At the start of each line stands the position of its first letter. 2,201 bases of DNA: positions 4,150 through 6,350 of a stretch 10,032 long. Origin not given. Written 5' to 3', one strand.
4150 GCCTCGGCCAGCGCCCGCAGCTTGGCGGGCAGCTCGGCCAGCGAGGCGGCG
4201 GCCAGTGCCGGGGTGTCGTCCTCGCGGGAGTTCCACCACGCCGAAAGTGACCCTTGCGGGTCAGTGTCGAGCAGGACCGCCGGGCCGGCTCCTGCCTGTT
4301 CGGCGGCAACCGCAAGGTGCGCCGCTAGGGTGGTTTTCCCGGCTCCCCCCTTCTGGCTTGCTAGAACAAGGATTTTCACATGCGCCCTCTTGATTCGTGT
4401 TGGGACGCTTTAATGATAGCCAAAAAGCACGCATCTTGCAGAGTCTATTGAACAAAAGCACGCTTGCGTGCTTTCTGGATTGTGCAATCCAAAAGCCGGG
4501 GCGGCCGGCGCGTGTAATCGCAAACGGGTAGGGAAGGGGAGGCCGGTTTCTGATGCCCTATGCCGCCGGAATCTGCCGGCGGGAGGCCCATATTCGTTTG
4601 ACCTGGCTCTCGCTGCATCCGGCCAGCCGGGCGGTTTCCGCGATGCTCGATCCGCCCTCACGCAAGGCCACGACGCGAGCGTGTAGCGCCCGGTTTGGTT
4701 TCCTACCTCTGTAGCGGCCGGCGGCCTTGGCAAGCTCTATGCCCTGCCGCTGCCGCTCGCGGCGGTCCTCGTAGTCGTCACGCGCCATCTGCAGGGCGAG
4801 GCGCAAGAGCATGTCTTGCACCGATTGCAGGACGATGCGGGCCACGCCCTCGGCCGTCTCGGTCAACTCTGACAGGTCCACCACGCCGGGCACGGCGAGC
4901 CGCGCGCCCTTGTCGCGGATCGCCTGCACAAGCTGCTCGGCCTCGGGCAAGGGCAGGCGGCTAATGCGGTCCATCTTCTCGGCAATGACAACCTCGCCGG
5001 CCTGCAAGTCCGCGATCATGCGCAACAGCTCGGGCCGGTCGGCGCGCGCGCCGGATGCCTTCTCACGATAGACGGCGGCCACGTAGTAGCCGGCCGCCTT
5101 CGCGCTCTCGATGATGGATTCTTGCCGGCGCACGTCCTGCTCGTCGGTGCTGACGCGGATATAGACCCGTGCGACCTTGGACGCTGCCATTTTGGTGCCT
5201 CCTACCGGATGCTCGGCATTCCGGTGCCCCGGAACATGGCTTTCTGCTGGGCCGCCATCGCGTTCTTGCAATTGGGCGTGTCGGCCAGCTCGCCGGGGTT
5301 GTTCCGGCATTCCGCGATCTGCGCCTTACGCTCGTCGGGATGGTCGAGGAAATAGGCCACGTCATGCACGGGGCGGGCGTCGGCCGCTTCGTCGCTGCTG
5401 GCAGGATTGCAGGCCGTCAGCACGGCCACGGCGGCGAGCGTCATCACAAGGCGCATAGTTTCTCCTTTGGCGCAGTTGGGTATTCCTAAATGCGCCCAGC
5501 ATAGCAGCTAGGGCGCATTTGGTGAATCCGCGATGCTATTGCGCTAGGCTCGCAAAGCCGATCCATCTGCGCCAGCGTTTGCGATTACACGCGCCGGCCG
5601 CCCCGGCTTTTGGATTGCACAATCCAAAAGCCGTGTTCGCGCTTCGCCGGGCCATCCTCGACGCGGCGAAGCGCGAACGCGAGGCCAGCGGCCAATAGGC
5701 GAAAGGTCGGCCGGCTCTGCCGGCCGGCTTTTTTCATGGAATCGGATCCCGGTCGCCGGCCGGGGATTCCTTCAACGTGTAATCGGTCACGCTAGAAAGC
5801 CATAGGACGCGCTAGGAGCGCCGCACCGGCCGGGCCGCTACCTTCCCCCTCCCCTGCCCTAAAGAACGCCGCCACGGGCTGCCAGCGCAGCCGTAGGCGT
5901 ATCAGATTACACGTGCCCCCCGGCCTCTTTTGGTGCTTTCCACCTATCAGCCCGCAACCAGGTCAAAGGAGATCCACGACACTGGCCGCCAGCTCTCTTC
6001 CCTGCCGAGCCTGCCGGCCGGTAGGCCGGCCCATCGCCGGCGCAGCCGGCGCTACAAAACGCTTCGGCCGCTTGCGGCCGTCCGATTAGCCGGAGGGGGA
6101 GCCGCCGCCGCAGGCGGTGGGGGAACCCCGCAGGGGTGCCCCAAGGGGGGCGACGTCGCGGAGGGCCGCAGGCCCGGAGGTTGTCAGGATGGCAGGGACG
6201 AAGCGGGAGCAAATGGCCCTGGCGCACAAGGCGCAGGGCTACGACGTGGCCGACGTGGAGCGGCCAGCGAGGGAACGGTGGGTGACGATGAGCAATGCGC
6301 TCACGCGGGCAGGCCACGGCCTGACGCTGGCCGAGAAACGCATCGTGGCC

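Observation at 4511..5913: Four dispersed copies of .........(G) around the recombinase module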

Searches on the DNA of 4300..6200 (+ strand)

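Call 5: search_dna_similar(query=window:4300-6200:+, collection=plasmids, mode=near, max_rows=30)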
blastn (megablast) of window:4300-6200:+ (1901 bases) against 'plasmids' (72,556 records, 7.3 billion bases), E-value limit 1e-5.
Records with a match: 22; places in all: 27; records where one place covers at least 80% of the query: 1.
Best place of each record, by identity: >=99% 1; 95-99% 1; 90-95% 8; 80-90% 4; 60-80% 8.
By first word of the organism name: Xanthomonas 9; Burkholderia 3; Escherichia 2; Pseudomonas 2; Bordetella 1; Stenotrophomonas 1; Paracoccus 1; Enterobacteriaceae 1; Agrobacterium 1; Candidatus 1.
By predicted mobility (MOB-suite, as given by PLSDB): non-mobilizable 17; mobilizable 4; conjugative 1.
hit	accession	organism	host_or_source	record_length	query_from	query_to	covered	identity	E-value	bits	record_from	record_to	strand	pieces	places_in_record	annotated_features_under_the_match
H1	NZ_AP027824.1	Escherichia coli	Homo sapiens,whole organism,feces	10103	1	1901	100%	100.0%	0e+0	3511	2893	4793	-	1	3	recombinase family protein | EexN family lipoprotein | hypothetical protein | ParA family protein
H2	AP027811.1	Escherichia coli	Homo sapiens,whole organism,feces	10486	1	1197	63%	96.9%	0e+0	1999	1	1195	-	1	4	hypothetical protein (x2)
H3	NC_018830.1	Bordetella parapertussis Bpp5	-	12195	287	876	31%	86.9%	0e+0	664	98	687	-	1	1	recombinase family protein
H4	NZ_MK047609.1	Pseudomonas aeruginosa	Homo sapiens,Rectal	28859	418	889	25%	80.5%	3e-95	357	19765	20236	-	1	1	recombinase family protein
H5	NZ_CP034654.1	Xanthomonas vasicola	Areca catechu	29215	426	880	24%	81.9%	2e-102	381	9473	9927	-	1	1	recombinase family protein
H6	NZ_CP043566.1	Stenotrophomonas acidaminiphila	bacterial isolate,biofilm reactor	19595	411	873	24%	78.8%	2e-78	302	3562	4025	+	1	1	none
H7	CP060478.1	Xanthomonas citri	Citrus,Cell culture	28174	427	880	24%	79.8%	3e-85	324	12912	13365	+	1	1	recombinase family protein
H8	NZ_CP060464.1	Xanthomonas citri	Cell culture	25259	427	880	24%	79.8%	3e-85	324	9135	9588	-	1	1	recombinase family protein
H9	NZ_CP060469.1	Xanthomonas citri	Cell culture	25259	427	880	24%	79.8%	3e-85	324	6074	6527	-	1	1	recombinase family protein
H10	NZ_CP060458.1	Xanthomonas citri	Cell culture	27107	427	880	24%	79.6%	2e-83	318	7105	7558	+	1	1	recombinase family protein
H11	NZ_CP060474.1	Xanthomonas citri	Cell culture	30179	427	880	24%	79.6%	2e-83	318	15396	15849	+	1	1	recombinase family protein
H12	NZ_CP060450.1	Xanthomonas citri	Cell culture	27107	427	880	24%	79.6%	2e-83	318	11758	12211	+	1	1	recombinase family protein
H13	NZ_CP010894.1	Pseudomonas sp. MRSN 12121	Homo sapiens,urine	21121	427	879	24%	77.2%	3e-66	261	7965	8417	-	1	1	recombinase family protein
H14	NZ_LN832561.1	Paracoccus aminovorans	-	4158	1777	1843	4%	88.1%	1e-10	77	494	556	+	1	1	none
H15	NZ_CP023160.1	Xanthomonas citri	Gossypium hirsutum,cell ...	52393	1790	1850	3%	90.2%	3e-11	79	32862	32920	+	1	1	none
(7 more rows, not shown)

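Call 18: search_dna_similar(query=window:5630-6090:+, collection=plasmids, mode=distant, max_rows=30, max_evalue=0.01)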
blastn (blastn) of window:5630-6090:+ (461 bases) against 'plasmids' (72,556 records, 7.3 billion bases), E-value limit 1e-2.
Records with a match: 2; places in all: 2; records where one place covers at least 80% of the query: 2.
Best place of each record, by identity: >=99% 1; 80-90% 1.
By first word of the organism name: Escherichia 2.
By predicted mobility (MOB-suite, as given by PLSDB): non-mobilizable 2.
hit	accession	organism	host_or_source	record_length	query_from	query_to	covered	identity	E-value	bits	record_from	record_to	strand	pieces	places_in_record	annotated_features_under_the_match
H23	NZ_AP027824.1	Escherichia coli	Homo sapiens,whole organism,feces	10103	1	461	100%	100.0%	0e+0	832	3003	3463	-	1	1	hypothetical protein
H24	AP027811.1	Escherichia coli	Homo sapiens,whole organism,feces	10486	1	459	100%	89.0%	1e-160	573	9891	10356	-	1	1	none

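Call 46: search_dna_similar(query=window:5457-5640:+, collection=plasmids, mode=distant, max_rows=40, max_evalue=1)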
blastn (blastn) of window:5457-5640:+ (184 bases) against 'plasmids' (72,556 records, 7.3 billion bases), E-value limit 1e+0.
Records with a match: 95; places in all: 106; records where one place covers at least 80% of the query: 1.
Best place of each record, by identity: >=99% 91; 90-95% 1; 80-90% 2; 60-80% 1.
By first word of the organism name: Escherichia 31; Aeromonas 17; Salmonella 16; Citrobacter 8; Klebsiella 6; Pseudomonas 4; Xanthomonas 2; Serratia 2; Enterobacter 2; Bordetella 1; and 6 more.
By predicted mobility (MOB-suite, as given by PLSDB): conjugative 57; non-mobilizable 29; mobilizable 9.
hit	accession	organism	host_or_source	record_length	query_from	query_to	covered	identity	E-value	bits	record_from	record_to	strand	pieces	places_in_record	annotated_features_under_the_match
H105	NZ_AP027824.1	Escherichia coli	Homo sapiens,whole organism,feces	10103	1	184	100%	100.0%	6e-89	333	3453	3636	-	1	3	hypothetical protein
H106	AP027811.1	Escherichia coli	Homo sapiens,whole organism,feces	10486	41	184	78%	90.5%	1e-46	193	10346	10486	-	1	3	none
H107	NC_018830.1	Bordetella parapertussis Bpp5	-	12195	20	92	40%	76.7%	2e-5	56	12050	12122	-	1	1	none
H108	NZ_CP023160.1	Xanthomonas citri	Gossypium hirsutum,cell ...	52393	134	174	22%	86.0%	4e-2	45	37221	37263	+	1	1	none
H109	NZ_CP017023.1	Xanthomonas citri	Gossypium hirsutum,cell culture,leaves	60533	134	174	22%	86.0%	4e-2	45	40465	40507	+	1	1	none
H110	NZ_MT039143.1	Serratia entomophila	-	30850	151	173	13%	100.0%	1e-1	43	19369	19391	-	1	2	none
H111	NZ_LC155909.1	Klebsiella pneumoniae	-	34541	151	173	13%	100.0%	1e-1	43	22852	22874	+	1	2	none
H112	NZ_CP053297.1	Escherichia coli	Homo sapiens,pure culture,feces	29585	151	173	13%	100.0%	1e-1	43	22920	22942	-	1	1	none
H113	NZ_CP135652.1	Escherichia coli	-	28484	151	173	13%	100.0%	1e-1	43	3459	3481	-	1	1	none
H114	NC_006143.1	Aeromonas caviae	-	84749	151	172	12%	100.0%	5e-1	41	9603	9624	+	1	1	none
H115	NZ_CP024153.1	Escherichia coli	single cell,clinical patient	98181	151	172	12%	100.0%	5e-1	41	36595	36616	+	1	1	none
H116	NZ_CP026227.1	Aeromonas sp. ASNIH7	-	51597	151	172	12%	100.0%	5e-1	41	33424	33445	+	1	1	none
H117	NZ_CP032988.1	Escherichia coli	egret,cell culture,Bird (Egret) feces ...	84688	151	172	12%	100.0%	5e-1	41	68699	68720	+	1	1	none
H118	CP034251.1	Salmonella enterica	food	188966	151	172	12%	100.0%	5e-1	41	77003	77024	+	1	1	none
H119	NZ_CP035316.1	Escherichia coli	pig,faecal sample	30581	152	173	12%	100.0%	5e-1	41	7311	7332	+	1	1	none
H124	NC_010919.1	Aeromonas hydrophila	-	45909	151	172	12%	100.0%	5e-1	41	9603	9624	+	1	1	none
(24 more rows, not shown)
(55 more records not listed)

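Call 47: get_annotated_region(hit=H124, flank=2500)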
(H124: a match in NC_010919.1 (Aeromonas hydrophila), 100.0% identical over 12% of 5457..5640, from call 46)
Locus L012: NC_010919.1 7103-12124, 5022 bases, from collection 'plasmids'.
description: Aeromonas hydrophila plasmid pRA3, complete sequence
organism: Aeromonas hydrophila (NCBI taxid 644)
taxonomy: Bacteria; Pseudomonadota; Gammaproteobacteria; Aeromonadales; Aeromonadaceae; Aeromonas; Aeromonas hydrophila
host: -; source: -; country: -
typing (MOB-suite, as given by PLSDB): conjugative; replicon IncU; relaxase MOBP; mating-pair formation MPF_T
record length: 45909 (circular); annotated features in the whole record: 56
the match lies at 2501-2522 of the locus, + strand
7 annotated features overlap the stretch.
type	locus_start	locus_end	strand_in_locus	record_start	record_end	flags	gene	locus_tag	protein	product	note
CDS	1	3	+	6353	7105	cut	-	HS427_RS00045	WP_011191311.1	AAA family ATPase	-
CDS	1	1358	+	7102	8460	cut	-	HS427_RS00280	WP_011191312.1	ParB/RepB/Spo0J family partition protein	GO:0007059 - chromosome segregation [Evidence IEA]; GO:0000910 - cytokinesis [Evidence IEA]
CDS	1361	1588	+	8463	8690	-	-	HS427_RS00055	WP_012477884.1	hypothetical protein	-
CDS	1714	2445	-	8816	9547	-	-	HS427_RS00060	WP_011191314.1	SprT-like domain-containing protein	-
CDS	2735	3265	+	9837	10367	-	mobC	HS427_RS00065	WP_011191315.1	plasmid mobilization relaxosome protein MobC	-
CDS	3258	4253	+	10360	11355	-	-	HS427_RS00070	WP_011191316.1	relaxase/mobilization nuclease domain-containing protein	-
CDS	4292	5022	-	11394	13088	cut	-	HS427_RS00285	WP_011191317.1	zincin-like metallopeptidase domain-containing protein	-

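Call 48: get_annotated_region(hit=H108, flank=3000)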
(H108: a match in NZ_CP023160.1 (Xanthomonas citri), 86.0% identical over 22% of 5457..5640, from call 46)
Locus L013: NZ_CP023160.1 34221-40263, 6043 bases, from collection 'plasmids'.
description: Xanthomonas citri pv. malvacearum strain MS14003 plasmid unnamed1, complete sequence
organism: Xanthomonas citri (NCBI taxid 86040)
taxonomy: Bacteria; Pseudomonadota; Gammaproteobacteria; Lysobacterales; Lysobacteraceae; Xanthomonas; Xanthomonas citri
host: -; source: Gossypium hirsutum,cell culture,leaf,agricultural field; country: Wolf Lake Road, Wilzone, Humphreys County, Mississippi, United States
typing (MOB-suite, as given by PLSDB): non-mobilizable; replicon rep_cluster_766
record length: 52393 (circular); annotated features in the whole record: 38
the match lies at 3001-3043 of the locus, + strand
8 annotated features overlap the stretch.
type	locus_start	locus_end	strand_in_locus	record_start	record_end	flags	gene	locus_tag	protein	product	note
CDS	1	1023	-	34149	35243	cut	-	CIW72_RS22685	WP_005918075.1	replication initiator protein A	-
CDS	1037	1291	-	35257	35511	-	-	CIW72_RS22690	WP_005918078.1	hypothetical protein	-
CDS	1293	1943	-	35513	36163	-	-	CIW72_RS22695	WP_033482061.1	ParA family protein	-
CDS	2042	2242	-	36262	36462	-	-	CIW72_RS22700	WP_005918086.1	hypothetical protein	-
CDS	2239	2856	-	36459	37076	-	-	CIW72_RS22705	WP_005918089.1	recombinase family protein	GO:0006310 - DNA recombination [Evidence IEA]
CDS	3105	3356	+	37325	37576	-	-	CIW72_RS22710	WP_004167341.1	antitoxin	-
CDS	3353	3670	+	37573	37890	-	-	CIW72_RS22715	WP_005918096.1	type II toxin-antitoxin system RelE/ParE family toxin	GO:0030541 - plasmid partitioning [Evidence IEA]; GO:0051290 - protein heterotetramerization [Evidence IEA]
CDS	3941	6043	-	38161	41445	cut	avrBs3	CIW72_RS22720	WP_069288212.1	type III secretion system effector avirulence protein AvrBs3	GO:0030254 - protein secretion by the type III secretion system [Evidence IEA]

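Call 49: get_annotated_region(hit=H112, flank=2500)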
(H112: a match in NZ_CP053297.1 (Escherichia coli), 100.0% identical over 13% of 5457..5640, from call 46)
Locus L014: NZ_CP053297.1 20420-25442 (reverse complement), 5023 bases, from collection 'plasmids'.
description: Escherichia coli strain M1/5 plasmid pM1-5_30, complete sequence
organism: Escherichia coli (NCBI taxid 562)
taxonomy: Bacteria; Pseudomonadota; Gammaproteobacteria; Enterobacterales; Enterobacteriaceae; Escherichia; Escherichia coli
host: -; source: Homo sapiens,pure culture,feces; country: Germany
typing (MOB-suite, as given by PLSDB): conjugative; replicon rep_cluster_312; relaxase MOBP; mating-pair formation MPF_T
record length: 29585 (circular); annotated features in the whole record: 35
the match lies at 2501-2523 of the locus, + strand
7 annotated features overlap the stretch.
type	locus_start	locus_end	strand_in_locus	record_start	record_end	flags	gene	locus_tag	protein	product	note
CDS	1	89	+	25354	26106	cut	-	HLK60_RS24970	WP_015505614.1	ParA family protein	-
CDS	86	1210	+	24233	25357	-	-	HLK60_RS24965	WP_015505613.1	ParB/RepB/Spo0J family partition protein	GO:0007059 - chromosome segregation [Evidence IEA]; GO:0000910 - cytokinesis [Evidence IEA]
CDS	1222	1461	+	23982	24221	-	-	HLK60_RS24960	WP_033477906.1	hypothetical protein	-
CDS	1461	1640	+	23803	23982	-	-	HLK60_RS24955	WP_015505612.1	hypothetical protein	-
CDS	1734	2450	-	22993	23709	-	-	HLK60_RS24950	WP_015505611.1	SprT-like domain-containing protein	-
CDS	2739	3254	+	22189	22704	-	mobC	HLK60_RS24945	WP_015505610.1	plasmid mobilization relaxosome protein MobC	-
CDS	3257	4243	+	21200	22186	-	-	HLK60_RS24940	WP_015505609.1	relaxase/mobilization nuclease domain-containing protein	-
